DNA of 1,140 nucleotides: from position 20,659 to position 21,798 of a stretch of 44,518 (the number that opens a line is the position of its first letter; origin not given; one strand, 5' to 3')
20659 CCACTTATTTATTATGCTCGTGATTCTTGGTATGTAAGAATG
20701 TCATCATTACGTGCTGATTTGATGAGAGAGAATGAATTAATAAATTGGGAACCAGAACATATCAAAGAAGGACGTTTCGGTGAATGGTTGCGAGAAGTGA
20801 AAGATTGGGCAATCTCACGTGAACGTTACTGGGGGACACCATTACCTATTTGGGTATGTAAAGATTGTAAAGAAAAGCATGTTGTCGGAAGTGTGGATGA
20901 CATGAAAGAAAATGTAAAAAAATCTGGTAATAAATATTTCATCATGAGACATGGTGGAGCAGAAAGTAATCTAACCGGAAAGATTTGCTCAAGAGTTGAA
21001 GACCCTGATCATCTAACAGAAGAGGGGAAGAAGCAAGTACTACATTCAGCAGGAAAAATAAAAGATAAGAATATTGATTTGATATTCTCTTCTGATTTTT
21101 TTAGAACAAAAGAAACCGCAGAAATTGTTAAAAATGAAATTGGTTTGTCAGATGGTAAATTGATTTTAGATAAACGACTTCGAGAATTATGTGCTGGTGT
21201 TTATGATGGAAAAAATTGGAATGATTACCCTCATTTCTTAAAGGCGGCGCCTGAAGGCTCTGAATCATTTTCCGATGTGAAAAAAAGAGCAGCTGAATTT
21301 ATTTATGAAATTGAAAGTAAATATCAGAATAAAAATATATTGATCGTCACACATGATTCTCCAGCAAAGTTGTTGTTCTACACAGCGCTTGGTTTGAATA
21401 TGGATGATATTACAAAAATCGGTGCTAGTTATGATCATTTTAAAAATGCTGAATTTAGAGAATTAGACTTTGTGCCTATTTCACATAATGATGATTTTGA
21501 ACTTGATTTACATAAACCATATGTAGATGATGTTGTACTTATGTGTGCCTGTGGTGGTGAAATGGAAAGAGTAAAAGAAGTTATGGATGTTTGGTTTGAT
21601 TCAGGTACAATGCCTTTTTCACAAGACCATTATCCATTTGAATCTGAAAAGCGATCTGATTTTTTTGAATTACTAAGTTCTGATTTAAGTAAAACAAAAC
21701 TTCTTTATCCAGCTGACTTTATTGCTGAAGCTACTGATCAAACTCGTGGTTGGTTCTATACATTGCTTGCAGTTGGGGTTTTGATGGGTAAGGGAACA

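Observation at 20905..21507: Complete histidine-phosphatase (PGAM-like) domain inserted inside isoleucyl-tRNA synthetase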

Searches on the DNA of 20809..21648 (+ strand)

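Call 77: search_rna_families(sources=[L081, L083, L086, L088, L090], threshold=evalue, max_evalue=0.001)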
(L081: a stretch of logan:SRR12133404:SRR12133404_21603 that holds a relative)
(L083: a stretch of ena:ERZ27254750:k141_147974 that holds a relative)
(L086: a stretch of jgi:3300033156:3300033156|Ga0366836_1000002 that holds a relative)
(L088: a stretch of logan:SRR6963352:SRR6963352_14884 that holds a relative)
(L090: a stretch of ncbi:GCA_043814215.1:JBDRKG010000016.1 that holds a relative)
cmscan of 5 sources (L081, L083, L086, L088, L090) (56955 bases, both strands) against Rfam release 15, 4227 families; matches with E-value up to 0.001: 3.
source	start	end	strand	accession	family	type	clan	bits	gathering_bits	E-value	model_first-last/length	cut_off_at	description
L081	2693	3046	+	RF00023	tmRNA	Gene;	CL00001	135.7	47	5.1e-53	1-374/374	no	transfer-messenger RNA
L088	2548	2893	-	RF00023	tmRNA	Gene;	CL00001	116.6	47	6e-45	1-374/374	no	transfer-messenger RNA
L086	1646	1993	-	RF00023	tmRNA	Gene;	CL00001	94.5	47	1.4e-35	1-374/374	no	transfer-messenger RNA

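Call 78: search_rna_families(sources=[L001, L002, L005, L007, L015], threshold=evalue, max_evalue=0.001)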
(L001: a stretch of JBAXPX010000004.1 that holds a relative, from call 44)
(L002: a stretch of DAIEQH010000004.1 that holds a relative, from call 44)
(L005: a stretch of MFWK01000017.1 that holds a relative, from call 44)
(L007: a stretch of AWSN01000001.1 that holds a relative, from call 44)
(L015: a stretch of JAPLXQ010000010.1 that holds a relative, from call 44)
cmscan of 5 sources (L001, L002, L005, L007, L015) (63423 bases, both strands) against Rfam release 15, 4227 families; matches with E-value up to 0.001: 3.
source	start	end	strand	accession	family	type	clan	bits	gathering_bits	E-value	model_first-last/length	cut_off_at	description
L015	4271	4471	+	RF00230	T-box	Cis-reg; leader;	-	36.9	93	0.00013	1-219/219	no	T-box leader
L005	4225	4376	+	RF00230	T-box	Cis-reg; leader;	-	34.8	93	0.00047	1-219/219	no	T-box leader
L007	4048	4335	+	RF00230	T-box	Cis-reg; leader;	-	34.7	93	0.00051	1-219/219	no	T-box leader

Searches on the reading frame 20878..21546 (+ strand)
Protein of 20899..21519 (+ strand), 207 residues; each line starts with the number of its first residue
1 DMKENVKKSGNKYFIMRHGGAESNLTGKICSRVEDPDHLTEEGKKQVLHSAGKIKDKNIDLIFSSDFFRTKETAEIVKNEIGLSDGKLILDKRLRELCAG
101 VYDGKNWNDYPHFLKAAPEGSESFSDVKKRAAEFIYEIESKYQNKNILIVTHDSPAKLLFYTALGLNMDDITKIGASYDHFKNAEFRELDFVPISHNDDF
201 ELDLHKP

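Call 5: search_protein_families(library=ncbifam, proteins=[window:20905-21507:+], max_evalue=0.01)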
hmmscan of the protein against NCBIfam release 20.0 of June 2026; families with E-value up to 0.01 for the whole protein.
window:20905-21507:+ (201 aa): 15 families
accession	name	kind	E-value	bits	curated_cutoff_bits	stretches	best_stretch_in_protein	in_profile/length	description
NF038349.1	dPGM_arch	equivalog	3.1e-22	79.4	225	1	13-173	3-158/194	2,3-diphosphoglycerate-dependent phosphoglycerate mutase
TIGR03162.1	ribazole_cobC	equivalog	3.9e-21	75.3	162.9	1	13-174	3-168/176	alpha-ribazole phosphatase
NF005567.0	PRK07238.1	equivalog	8.1e-20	71.5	326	1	9-169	178-345/378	bifunctional RNase H/acid phosphatase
NF045917.1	PhserinePhPspA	equivalog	1.8e-17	63.7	350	1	10-174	3-174/211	phosphoserine phosphatase PspA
NF009994.0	PRK13463.1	equivalog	2.2e-15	57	277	1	12-169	6-170/203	phosphoserine phosphatase 1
NF002901.0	PRK03482.1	equivalog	1.4e-14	54.3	261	1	11-104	4-92/215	2,3-diphosphoglycerate-dependent phosphoglycerate mutase GpmB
NF011580.0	PRK15004.1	equivalog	3.8e-14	53.2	250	1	10-166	2-165/203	adenosylcobalamin/alpha-ribazole phosphatase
TIGR03848.1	MSMEG_4193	subfamily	2.5e-10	40.1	203.85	1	13-172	4-174/204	MSMEG_4193 family putative phosphomutase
TIGR00249.1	sixA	equivalog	3.9e-08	33.3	74.5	1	11-80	3-68/154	phosphohistidine phosphatase SixA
NF002339.0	PRK01295.1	equivalog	5.4e-08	32.5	316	1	12-107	6-101/206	2,3-bisphosphoglycerate-dependent phosphoglycerate mutase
NF002217.0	PRK01112.1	equivalog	1e-07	31.5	320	1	12-76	5-67/228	2,3-bisphosphoglycerate-dependent phosphoglycerate mutase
NF009993.0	PRK13462.1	equivalog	2.6e-06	27.2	226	1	9-154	6-151/203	acid phosphatase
NF010718.0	PRK14120.1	equivalog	0.0017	17.7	366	0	9-105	5-101/249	phosphoglyceromutase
TIGR01258.1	pgm_1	subfamily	0.0026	17.2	81.7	0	11-80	3-72/245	2,3-bisphosphoglycerate-dependent phosphoglycerate mutase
NF011945.0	PRK15416.1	subfamily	0.0079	15.7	142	0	121-151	130-160/201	lipopolysaccharide core heptose(II)-phosphate phosphatase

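Call 33: search_solved_structures(query=window:20899-21519:+, max_evalue=0.001, show_alignments=2)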
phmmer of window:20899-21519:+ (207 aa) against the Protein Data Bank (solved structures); distinct sequences matched with E-value up to 0.001: 12.
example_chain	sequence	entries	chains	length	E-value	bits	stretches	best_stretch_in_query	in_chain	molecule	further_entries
4ij5_A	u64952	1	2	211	1.1e-12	51.5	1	12-180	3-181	Phosphoserine phosphatase 1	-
4ij6_A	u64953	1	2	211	2e-11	47.3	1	14-180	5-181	Phosphoserine phosphatase 1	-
1ebb_A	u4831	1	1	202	6.9e-11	45.5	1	13-160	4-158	PHOSPHATASE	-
1h2e_A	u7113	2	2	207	7.5e-11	45.4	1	13-160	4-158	PHOSPHATASE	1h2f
6nru_A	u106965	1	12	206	1.4e-07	34.7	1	12-169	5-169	CobC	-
6e4b_A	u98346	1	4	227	2.4e-06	30.7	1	10-167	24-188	Adenosylcobalamin/alpha-ribazole phosphatase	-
5zkk_A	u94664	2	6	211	2.3e-05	27.5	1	12-158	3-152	Phosphoglycerate mutase family protein, putative | Phosphoglycerate mutase family protein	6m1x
9mmh_A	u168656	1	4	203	5.3e-05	26.3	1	12-174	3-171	Phosphoglycerate mutase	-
3dcy_A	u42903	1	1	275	7.6e-05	25.8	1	15-132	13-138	REGULATOR PROTEIN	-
3e9c_A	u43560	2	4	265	0.00011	25.3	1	15-140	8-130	Zgc:56074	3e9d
1fzt_A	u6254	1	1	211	0.00019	24.5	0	11-173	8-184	PHOSPHOGLYCERATE MUTASE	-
5zr2_A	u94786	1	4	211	0.00055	23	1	12-157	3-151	Phosphoglycerate mutase family protein, putative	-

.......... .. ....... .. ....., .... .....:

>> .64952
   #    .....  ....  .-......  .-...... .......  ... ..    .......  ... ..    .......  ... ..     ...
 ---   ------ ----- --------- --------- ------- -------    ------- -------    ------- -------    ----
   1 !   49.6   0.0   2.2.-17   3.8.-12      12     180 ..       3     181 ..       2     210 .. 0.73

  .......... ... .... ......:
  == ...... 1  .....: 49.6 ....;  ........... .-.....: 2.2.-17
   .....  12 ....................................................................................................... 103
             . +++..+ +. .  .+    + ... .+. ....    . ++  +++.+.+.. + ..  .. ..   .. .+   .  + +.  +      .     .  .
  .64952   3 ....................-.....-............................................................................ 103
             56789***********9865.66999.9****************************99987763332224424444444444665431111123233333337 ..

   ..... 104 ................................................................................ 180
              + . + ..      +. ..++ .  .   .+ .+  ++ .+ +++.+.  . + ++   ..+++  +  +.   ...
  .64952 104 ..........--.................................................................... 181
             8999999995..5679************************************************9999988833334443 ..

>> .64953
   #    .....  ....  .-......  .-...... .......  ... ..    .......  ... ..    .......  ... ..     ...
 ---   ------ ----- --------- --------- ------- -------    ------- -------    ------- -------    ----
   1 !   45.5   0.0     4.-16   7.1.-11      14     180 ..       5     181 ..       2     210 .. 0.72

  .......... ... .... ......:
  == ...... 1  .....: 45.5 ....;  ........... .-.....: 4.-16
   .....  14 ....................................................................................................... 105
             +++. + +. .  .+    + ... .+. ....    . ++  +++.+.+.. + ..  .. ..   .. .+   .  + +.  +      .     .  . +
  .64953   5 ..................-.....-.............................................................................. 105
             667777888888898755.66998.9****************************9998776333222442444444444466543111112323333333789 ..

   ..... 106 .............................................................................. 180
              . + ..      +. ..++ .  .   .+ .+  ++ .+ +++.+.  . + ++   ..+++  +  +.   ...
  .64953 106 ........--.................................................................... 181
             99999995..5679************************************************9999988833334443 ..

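Call 42: predict_structure(alignment_id=A2)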
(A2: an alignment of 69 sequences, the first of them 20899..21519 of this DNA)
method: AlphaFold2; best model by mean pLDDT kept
length: 207 residues; sequences in the alignment: 69
mean_pLDDT: 86.6   pTM: 0.85
mean pLDDT of the five models: 86.6, 86.3, 85.5, 84.9, 84.5
residues with pLDDT >= 90: 135; 70-90: 41; 50-70: 23; < 50: 8
segments of 3 or more residues with pLDDT < 50: 1-5, 205-207
pLDDT, mean of each block of 10 residues (from residue 1): 54 97 95 94 98 95 98 98 90 94 90 76 91 91 95 93 86 75 94 57 48
secondary structure, 60 per line:
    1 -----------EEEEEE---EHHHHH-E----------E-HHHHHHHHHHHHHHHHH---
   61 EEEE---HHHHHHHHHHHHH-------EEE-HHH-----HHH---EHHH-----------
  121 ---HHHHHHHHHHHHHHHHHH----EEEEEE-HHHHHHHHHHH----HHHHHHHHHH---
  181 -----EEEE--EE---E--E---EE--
elements in order: E12-17 H22-26 H41-57 E61-64 H68-80 E88-90 H124-141 E146-151 H153-163 H168-177 E186-189

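Call 44: find_related_loci(query=A4, collection=genome_contigs, flank=6000)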
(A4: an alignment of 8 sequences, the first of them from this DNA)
Query A4 (223 aa) in genome_contigs; peptide patterns used: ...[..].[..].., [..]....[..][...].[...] (x = any residue, [..] = any of these).
599 stretches matched a pattern (row limit reached: there are more); 376 encode a relative of the query (tblastn E <= 1e-3); the best 80 are kept; 80 distinct loci.
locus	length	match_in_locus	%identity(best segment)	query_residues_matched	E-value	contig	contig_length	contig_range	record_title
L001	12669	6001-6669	76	1-223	5e-117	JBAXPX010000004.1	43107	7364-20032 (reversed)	MAG: bacterium isolate ELA542 MAG542_4, whole genome shotgun sequence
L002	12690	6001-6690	63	2-223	2e-90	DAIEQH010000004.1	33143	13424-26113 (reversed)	MAG TPA_asm: Candidatus Nomurabacteria bacterium isolate clean1184 NODE_4_length_33143_cov_6.860552, whole genome shotgu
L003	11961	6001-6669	57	2-223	3e-78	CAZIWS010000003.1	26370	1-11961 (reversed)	MAG TPA_asm: uncultured Candidatus Saccharibacteria bacterium isolate SRP192927_co2_50 genome assembly, contig: NODE_255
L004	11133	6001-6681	53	3-222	8e-74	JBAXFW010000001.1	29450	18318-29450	MAG: bacterium isolate ELA281 MAG281_1, whole genome shotgun sequence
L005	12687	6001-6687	52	2-223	2e-71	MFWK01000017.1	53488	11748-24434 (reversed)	MAG: Candidatus Nomurabacteria bacterium RIFOXYD2_FULL_35_12 rifoxyd2_full_scaffold_350, whole genome shotgun sequence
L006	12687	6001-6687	52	2-223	3e-71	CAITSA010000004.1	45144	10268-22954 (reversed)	uncultured bacterium isolate AlinenLipids_bin-4835 genome assembly, contig: bin-4835:04/31, whole genome shotgun sequenc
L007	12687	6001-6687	48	2-223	3e-70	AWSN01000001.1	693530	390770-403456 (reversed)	MAG: Parcubacteria bacterium RAAC4_OD1_1 O210_OD1C00001, whole genome shotgun sequence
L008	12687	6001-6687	49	2-223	6e-70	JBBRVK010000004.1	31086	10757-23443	MAG: Candidatus Paceibacteria bacterium isolate La3_metabat2.146 La3_metabat2.146_K_1283770_L_31086_cov_19.0643, whole g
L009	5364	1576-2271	48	2-223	3e-69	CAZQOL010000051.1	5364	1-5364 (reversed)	MAG TPA_asm: uncultured Candidatus Saccharibacteria bacterium isolate SRP278252_co2_252 genome assembly, contig: NODE_33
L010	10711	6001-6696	46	2-223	8e-68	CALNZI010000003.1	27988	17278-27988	MAG: Candidatus Paceibacterota bacterium isolate LOGT_bin.0037 genome assembly, contig: contig_137134, whole genome shot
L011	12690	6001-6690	50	2-221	1e-67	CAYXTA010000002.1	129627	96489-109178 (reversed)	MAG TPA_asm: uncultured Candidatus Saccharibacteria bacterium isolate ERP123247_co1_13 genome assembly, contig: NODE_59_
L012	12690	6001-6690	49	2-223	7e-68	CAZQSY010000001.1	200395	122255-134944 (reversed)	MAG TPA_asm: uncultured Candidatus Saccharibacteria bacterium isolate SRP329715_co1_6 genome assembly, contig: NODE_43_l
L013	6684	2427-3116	49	2-223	6e-67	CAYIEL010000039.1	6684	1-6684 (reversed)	MAG TPA_asm: uncultured Candidatus Saccharibacteria bacterium isolate ERP119705_co18_447 genome assembly, contig: NODE_1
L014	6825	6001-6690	49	2-221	2e-66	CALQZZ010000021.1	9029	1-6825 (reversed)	MAG: Candidatus Nomurabacteria bacterium isolate RE-4nov15-362 genome assembly, contig: RE-4nov15-C14521, whole genome s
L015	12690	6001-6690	50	2-221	1e-66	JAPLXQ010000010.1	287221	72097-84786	MAG: Candidatus Nomurabacteria bacterium isolate LacPavin_0818_WC45_MAG_33_35 LacPavin_0818_WC45_scaffold_96302, whole g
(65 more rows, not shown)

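Call 47: fold_search(model_id=the predicted structure, library=pdb)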
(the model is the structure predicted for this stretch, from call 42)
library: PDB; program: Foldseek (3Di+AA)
matches with E <= 10: 1073; with E <= 0.001: 294
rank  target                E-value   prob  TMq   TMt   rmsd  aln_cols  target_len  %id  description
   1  4ij6_B                3.3e-14  1.00  0.74  0.76   2.1       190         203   24  Crystal Structure of a Novel-type Phosphoserine Phosphatase Mutant (H9A) from <i>Hydrogenobacter thermophilus</i> TK-6 (released 2013-03-20)
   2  4ij5_A                5.8e-14  1.00  0.74  0.72   2.4       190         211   25  Crystal Structure of a Novel-type Phosphoserine Phosphatase from <i>Hydrogenobacter thermophilus</i> TK-6 (released 2013-03-20)
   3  4ij6_A                6.6e-14  1.00  0.73  0.73   2.4       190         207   23  Crystal Structure of a Novel-type Phosphoserine Phosphatase Mutant (H9A) from <i>Hydrogenobacter thermophilus</i> TK-6 (released 2013-03-20)
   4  6s2q_A                1.4e-13  1.00  0.75  0.73   4.2       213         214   21  Mycobacterial hydrolase 1 (released 2020-07-22)
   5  1h2e                  4.7e-13  1.00  0.77  0.77   2.7       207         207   24  BACILLUS STEAROTHERMOPHILUS PHOE (previously known as yhfr) in complex with phosphate (released 2002-08-12)
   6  6s2q_B                5.6e-13  1.00  0.75  0.74   3.6       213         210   22  Mycobacterial hydrolase 1 (released 2020-07-22)
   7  6s2q_D                6.8e-13  1.00  0.73  0.73   2.6       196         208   22  Mycobacterial hydrolase 1 (released 2020-07-22)
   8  4pz9_A                7.2e-13  1.00  0.72  0.71   2.8       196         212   22  The native structure of mycobacterial glucosyl-3-phosphoglycerate phosphatase Rv2419c (released 2014-06-11)
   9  4qih_A                1.4e-12  1.00  0.75  0.74   3.8       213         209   22  The structure of mycobacterial glucosyl-3-phosphoglycerate phosphatase Rv2419c complexes with VO3 (released 2014-06-11)
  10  4qih_B                2.3e-12  1.00  0.74  0.76   2.2       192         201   23  The structure of mycobacterial glucosyl-3-phosphoglycerate phosphatase Rv2419c complexes with VO3 (released 2014-06-11)
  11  6s2q_C                2.3e-12  1.00  0.76  0.75   3.3       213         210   22  Mycobacterial hydrolase 1 (released 2020-07-22)
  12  4pz9_B                2.3e-12  1.00  0.73  0.73   3.5       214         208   22  The native structure of mycobacterial glucosyl-3-phosphoglycerate phosphatase Rv2419c (released 2014-06-11)
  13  1ebb                  2.6e-12  1.00  0.72  0.74   2.3       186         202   26  Bacillus stearothermophilus YhfR (released 2002-02-11)
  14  6nru_I                2.9e-12  1.00  0.72  0.73   4.1       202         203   22  Crystal Structure of the Alpha-ribazole Phosphatase from Shigella flexneri (released 2019-03-06)
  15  9mmh_A                3.3e-12  1.00  0.71  0.72   2.9       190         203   23  HFP (histidine family phosphatase) that catalyzes essential dephosphorylation for riboflavin biosynthesis (released 2025-04-09)
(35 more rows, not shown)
